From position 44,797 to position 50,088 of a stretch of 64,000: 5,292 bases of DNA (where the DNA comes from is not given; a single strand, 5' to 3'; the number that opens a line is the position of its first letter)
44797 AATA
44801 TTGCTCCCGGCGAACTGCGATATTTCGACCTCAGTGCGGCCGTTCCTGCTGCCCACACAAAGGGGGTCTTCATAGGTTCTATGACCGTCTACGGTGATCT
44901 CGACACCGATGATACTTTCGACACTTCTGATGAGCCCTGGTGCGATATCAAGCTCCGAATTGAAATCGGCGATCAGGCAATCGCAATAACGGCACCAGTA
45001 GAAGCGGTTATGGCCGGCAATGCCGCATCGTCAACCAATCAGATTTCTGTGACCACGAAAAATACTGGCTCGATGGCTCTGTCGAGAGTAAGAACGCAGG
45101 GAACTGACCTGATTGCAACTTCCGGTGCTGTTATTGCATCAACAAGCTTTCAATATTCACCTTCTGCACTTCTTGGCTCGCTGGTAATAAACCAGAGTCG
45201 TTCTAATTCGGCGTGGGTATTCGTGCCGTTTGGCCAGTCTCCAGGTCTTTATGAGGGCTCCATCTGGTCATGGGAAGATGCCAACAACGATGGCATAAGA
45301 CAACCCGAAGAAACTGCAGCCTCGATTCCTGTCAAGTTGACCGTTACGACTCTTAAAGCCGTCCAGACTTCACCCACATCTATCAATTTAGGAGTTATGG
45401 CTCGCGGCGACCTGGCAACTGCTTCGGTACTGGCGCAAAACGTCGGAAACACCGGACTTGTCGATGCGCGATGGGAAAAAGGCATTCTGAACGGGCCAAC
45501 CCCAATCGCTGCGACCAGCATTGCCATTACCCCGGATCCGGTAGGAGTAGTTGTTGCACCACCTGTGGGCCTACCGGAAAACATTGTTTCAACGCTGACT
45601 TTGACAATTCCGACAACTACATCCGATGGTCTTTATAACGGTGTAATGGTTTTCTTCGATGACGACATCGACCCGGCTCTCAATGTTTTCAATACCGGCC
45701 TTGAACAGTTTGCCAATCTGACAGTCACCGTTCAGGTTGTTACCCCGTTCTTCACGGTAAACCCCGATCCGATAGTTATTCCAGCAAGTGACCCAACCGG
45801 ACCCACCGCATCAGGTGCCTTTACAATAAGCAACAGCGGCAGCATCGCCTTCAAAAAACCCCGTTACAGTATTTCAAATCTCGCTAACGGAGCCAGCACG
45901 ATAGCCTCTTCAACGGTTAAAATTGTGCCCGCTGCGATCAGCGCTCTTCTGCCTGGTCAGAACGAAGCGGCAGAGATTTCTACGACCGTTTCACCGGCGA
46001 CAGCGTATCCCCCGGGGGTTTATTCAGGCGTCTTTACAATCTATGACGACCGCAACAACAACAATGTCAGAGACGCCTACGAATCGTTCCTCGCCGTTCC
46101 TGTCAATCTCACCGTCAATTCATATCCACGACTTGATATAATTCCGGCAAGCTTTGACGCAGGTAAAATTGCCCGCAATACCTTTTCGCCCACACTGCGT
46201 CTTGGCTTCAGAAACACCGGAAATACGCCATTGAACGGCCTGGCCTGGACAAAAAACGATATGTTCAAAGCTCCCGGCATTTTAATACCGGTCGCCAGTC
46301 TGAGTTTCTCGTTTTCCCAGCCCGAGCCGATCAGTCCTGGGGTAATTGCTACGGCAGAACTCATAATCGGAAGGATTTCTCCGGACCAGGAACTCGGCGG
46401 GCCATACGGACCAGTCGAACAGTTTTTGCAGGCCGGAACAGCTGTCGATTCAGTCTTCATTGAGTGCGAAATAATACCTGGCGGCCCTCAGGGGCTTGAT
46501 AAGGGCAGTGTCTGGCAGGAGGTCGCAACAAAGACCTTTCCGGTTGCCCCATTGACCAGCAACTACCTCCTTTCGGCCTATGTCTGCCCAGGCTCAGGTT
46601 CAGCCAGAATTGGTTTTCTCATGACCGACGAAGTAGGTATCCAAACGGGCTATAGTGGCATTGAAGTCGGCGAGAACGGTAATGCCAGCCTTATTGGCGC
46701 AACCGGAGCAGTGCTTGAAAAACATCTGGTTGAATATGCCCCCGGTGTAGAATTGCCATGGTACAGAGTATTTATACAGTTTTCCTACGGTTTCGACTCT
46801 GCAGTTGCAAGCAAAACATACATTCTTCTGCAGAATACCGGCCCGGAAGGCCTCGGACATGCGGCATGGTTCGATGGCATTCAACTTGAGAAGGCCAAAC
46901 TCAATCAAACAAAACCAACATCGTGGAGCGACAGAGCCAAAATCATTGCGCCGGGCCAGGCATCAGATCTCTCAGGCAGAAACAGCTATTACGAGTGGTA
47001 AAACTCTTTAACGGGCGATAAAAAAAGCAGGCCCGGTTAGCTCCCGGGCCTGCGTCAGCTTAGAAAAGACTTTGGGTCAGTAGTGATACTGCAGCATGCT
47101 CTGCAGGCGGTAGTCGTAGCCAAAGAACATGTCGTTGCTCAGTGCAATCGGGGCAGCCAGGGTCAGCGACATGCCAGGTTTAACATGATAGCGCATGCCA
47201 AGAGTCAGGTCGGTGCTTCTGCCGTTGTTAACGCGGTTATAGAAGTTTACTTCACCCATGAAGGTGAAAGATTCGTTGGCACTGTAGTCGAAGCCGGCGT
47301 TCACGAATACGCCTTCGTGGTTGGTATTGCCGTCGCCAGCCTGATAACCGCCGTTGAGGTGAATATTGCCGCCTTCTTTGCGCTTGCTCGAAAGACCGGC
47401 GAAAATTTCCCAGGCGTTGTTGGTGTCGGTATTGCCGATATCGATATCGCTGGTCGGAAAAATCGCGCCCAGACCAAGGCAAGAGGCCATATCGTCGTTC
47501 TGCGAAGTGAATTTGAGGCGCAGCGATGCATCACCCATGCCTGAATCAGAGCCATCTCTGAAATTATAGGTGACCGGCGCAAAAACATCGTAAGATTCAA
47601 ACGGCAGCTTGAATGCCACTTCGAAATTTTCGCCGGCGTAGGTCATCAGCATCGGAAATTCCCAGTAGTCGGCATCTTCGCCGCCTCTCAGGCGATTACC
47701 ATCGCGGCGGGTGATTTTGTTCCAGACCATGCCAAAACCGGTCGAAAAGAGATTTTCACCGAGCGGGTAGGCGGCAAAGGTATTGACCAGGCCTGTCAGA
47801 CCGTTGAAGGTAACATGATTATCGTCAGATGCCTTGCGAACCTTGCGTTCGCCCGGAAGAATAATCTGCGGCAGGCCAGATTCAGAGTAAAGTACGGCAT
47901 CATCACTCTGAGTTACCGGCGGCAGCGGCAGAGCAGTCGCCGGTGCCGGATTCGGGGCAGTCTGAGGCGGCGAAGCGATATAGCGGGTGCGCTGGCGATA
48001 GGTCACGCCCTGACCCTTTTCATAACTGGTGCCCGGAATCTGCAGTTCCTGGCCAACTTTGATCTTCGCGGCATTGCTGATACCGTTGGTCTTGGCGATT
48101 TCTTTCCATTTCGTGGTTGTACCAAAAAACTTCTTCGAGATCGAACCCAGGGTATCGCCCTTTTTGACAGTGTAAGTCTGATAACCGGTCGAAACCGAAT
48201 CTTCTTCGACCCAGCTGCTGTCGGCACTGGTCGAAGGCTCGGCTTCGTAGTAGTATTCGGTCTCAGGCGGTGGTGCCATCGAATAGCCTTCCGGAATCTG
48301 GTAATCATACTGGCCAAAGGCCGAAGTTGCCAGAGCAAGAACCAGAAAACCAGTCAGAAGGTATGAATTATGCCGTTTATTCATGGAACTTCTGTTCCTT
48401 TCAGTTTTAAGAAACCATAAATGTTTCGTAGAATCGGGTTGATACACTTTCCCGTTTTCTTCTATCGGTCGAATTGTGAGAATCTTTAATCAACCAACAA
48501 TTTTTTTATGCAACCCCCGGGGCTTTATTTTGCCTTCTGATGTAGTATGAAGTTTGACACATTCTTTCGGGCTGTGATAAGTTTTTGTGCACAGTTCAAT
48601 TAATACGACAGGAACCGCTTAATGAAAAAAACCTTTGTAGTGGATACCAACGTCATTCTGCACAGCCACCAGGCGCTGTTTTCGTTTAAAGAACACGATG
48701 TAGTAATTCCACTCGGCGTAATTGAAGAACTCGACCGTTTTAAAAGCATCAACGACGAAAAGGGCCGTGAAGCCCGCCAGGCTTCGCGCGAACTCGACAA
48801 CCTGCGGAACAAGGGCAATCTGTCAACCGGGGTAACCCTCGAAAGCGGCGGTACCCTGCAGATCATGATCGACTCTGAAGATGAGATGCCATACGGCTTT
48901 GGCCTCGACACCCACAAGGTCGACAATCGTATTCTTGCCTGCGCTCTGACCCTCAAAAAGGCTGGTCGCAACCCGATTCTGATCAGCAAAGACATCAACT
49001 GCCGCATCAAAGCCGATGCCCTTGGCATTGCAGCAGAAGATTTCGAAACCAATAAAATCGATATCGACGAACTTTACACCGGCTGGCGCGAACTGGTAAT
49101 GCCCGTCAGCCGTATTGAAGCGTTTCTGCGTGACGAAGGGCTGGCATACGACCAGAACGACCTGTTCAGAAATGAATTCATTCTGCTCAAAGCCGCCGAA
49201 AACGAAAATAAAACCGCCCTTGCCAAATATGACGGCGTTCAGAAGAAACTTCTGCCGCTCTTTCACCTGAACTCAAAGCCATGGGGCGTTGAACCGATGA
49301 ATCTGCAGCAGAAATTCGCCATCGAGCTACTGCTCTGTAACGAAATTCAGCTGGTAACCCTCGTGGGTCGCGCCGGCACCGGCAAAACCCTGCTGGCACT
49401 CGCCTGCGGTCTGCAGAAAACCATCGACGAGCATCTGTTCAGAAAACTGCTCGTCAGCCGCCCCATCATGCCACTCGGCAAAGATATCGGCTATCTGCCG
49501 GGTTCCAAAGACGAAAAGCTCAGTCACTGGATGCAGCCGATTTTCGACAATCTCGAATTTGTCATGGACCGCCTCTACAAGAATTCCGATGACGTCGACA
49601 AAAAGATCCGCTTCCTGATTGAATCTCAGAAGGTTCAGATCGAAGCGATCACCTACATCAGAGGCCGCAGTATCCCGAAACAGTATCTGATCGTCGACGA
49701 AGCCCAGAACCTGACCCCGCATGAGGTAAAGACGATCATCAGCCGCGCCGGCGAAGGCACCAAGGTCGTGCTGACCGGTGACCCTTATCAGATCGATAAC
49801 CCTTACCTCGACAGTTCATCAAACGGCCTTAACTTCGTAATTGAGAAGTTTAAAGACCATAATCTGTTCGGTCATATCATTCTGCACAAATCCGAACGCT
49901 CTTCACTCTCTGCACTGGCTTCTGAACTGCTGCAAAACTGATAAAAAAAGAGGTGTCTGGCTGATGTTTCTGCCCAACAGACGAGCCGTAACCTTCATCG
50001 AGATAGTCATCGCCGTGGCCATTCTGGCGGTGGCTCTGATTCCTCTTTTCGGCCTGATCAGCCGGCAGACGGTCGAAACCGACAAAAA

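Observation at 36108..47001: Low-GC BY-kinase-like pseudo-ATPase gene immediately upstream of a 3165-aa, double-PA14, repeat-rich secreted giant protein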

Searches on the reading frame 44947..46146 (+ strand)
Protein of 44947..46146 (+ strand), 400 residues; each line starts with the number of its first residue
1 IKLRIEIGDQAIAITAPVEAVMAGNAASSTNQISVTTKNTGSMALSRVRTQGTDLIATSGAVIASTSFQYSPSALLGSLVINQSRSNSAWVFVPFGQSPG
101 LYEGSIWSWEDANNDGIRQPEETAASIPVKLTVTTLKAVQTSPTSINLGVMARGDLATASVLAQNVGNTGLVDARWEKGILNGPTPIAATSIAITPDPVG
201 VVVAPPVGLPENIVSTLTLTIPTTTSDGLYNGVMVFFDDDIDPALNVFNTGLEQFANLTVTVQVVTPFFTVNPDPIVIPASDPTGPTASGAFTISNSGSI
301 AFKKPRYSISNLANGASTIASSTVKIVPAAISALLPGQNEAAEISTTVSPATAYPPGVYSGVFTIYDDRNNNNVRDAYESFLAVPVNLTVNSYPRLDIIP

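Call 25: search_protein_families(library=pfam, proteins=[window:44947-46146:+], max_evalue=1)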
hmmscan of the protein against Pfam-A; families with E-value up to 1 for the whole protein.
window:44947-46146:+ (400 aa): 1 family
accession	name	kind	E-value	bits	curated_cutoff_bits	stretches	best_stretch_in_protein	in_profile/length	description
PF17210.9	SdrD_B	-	0.021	15.4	29.7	1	109-145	8-45/112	SdrD B-like domain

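Call 26: search_protein_families(library=ncbifam, proteins=[window:44947-46146:+], max_evalue=1)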
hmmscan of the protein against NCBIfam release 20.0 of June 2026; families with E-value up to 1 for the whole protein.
window:44947-46146:+ (400 aa): 0 families

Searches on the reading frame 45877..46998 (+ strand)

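Call 25: search_protein_families(library=pfam, proteins=[window:45877-46998:+], max_evalue=1)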
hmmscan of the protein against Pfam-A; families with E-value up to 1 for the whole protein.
window:45877-46998:+ (374 aa): 0 families

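Call 26: search_protein_families(library=ncbifam, proteins=[window:45877-46998:+], max_evalue=1)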
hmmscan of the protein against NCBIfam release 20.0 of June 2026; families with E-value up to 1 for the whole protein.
window:45877-46998:+ (374 aa): 1 family
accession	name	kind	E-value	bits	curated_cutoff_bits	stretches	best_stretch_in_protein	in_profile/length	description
NF048003.1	GTA_spike_fiber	domain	0.0027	18.3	36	1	220-340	61-164/182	phage head spike fiber domain-containing protein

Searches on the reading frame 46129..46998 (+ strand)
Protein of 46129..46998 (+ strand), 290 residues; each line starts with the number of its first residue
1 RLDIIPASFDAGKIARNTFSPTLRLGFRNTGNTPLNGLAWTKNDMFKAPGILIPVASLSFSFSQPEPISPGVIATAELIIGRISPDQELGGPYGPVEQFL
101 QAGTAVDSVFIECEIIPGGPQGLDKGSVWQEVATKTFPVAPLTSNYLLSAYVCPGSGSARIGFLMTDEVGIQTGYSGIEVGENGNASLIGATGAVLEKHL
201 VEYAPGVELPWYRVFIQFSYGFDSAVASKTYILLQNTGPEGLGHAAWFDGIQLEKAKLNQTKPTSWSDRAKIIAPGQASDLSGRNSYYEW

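Call 74: predict_structure(alignment_id=A6)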
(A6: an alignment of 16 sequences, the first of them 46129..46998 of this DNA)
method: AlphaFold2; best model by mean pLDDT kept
length: 290 residues; sequences in the alignment: 16
mean_pLDDT: 84.4   pTM: 0.76
mean pLDDT of the five models: 84.4, 83.7, 82.6, 82.6, 79.4
residues with pLDDT >= 90: 166; 70-90: 91; 50-70: 7; < 50: 26
segments of 3 or more residues with pLDDT < 50: 267-290
pLDDT, mean of each block of 10 residues (from residue 1): 90 92 93 93 93 95 90 94 92 93 94 92 86 87 92 87 92 94 91 87 77 91 90 83 71 84 58 33 33
secondary structure, 60 per line:
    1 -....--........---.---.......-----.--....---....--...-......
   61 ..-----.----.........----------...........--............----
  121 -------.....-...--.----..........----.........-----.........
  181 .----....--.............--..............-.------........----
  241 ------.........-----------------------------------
elements in order: E2-5 E8-15 E23-29 E38-41 E45-48 E51-53 E58-62 E73-81 E92-102 E105-116 E128-132 E144-153 E158-166 E172-181 E186-189 E192-204 E207-220 E229-236 E247-255

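Call 77: fold_search(model_id=the predicted structure, library=pdb)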
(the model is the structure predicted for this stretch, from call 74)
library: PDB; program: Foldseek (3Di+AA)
matches with E <= 10: 1169; with E <= 0.001: 8
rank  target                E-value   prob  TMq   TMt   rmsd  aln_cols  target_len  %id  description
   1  6bqm                  1.8e-04  0.98  0.23  0.16  15.2       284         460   11  Secreted serine protease VesC from Vibrio cholerae (released 2018-11-28)
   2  8jmw_A                2.0e-04  1.00  0.27  0.17  14.6       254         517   11  Fibril form of serine peptidase Vpr (released 2023-12-06)
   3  9ijj_L                3.9e-04  1.00  0.29  0.35  13.7       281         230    8  In situ structure of the central apparatus in mouse sperm axoneme. (released 2025-06-04)
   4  8ulj_L                4.8e-04  0.96  0.20  0.26  15.6       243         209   14  Prefusion RSV F bound by neutralizing antibody 2E08 (released 2024-11-06)
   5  7som_D                8.1e-04  0.98  0.28  0.06  24.5       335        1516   11  Ciliary C2 central pair apparatus isolated from Chlamydomonas reinhardtii (released 2022-04-13)
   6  6o3j_L                8.5e-04  0.80  0.18  0.23  17.3       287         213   11  Crystal structure of the Fab fragment of the human HIV-1 neutralizing antibody PGZL1 in complex with its MPER peptide  (released 2019-12-04)
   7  5w4l_C                9.4e-04  0.84  0.19  0.24  17.8       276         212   11  Crystal structure of the non-neutralizing and ADCC-potent C11-like antibody N12-i3 in complex with HIV-1 clade A/E gp1 (released 2017-11-15)
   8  4ydl_C                9.9e-04  0.98  0.22  0.28  15.3       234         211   11  Crystal structure of broadly and potently neutralizing antibody C38-VRC18.02 in complex with HIV-1 clade AE strain 93T (released 2015-06-03)
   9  6v4o_B                1.3e-03  0.93  0.22  0.27  17.1       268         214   12  Structure of human 2E01 Fab in complex with influenza virus neuraminidase from B/Phuket/3073/2013 (released 2020-10-07)
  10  4ngh_L                1.4e-03  0.84  0.20  0.25  17.9       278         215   11  Crystal structure of the HIV-1 neutralizing antibody 4E10 Fab fragment in complex with a hydrocarbon-stapled peptide c (released 2014-12-03)
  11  8blq_B                1.4e-03  0.84  0.19  0.17  16.7       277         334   12  Cryo-EM structure of the CODV-IL13-RefAb triple complex (released 2023-06-07)
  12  2f6a_B                1.4e-03  0.47  0.17  0.17  17.4       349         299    9  Collagen Adhesin and Collagen Complex Structure (released 2006-12-12)
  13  9cct_B                1.5e-03  0.89  0.21  0.26  17.6       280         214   11  CryoEM Structure of Escherichia coli FimCH in complex with B7 Fab (released 2025-07-02)
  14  6b0a_L                1.6e-03  0.90  0.21  0.28  17.0       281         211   11  Crystal structure of Pfs25 in complex with the transmission blocking antibody 1269 (released 2017-11-15)
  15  8vgh_E                1.6e-03  0.82  0.20  0.24  17.0       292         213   10  CryoEM structure of tryptase in complex with wild type anti-tryptase Fab E104.v1 (released 2024-10-30)
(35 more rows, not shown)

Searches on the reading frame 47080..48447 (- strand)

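Call 10: search_protein_families(library=pfam, proteins=[window:47080-48447:-], max_evalue=0.01)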
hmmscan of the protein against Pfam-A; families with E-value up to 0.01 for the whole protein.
window:47080-48447:- (456 aa): 3 families
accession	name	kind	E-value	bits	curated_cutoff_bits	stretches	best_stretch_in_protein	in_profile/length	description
PF01476.26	LysM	-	1.5e-13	50.9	20.9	1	92-138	1-43/43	LysM domain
PF23457.1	LysM2_NFP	-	1.4e-05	25.5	36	1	91-138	7-54/56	NFP LysM2 domain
PF23472.1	LysM2_CERK1_LYK3_4_5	-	0.00052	20.3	27.4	1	91-138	7-54/56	LYK3/4/5 LysM2 domain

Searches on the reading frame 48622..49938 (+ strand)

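Call 10: search_protein_families(library=pfam, proteins=[window:48622-49938:+], max_evalue=0.01)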
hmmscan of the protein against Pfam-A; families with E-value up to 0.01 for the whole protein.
window:48622-49938:+ (439 aa): 6 families
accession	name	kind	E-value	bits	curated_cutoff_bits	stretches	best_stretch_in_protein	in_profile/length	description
PF02562.22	PhoH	-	9.3e-46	156.3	27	1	223-424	2-189/205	PhoH-like protein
PF13638.12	PIN_4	-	3.2e-33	115.3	21.9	1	5-142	1-132/132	PIN domain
PF13604.12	AAA_30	-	7.9e-10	39.2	27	1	351-391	87-128/191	AAA domain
PF13401.12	AAA_22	-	1.3e-05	26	27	1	243-390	6-125/130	AAA domain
PF13245.12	AAA_19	-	3.7e-05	24.4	25.1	1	347-391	85-129/134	AAA domain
PF01443.25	Viral_helicase1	-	0.00029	21.2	21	1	351-395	56-101/228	Viral superfamily 1 RNA helicase core domain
